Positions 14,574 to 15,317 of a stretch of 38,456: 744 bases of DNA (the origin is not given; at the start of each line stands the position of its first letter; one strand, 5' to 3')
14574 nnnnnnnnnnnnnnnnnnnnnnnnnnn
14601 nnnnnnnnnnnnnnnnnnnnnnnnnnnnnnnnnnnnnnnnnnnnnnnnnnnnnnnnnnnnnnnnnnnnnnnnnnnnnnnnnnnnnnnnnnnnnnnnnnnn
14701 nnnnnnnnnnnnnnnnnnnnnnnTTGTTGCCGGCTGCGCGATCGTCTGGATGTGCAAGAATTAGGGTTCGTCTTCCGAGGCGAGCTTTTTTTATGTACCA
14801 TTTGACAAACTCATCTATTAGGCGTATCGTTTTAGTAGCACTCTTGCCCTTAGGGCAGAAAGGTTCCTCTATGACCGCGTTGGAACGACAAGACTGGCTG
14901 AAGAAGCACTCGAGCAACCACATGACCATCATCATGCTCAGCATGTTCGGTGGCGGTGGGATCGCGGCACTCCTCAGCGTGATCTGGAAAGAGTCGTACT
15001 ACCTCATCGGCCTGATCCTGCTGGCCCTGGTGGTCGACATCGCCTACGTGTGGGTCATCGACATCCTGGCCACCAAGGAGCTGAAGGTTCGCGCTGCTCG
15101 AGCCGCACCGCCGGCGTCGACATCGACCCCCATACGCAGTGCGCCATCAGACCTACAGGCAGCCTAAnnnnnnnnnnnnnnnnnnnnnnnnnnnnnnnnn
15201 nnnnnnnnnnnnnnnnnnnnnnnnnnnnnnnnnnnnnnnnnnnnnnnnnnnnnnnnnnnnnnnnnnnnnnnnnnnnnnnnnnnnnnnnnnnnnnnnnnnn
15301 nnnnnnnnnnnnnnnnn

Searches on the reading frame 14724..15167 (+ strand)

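Call 28: search_protein_families(library=pfam, proteins=[window:14724-15167:+], max_evalue=0.1)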
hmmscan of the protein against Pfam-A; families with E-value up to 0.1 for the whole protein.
window:14724-15167:+ (147 aa): 1 family
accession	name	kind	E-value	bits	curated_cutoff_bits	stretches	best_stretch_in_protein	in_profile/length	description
PF07254.17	Cpta_toxin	-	0.063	13.8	27.3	1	62-104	8-49/133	Membrane-bound toxin component of toxin-antitoxin system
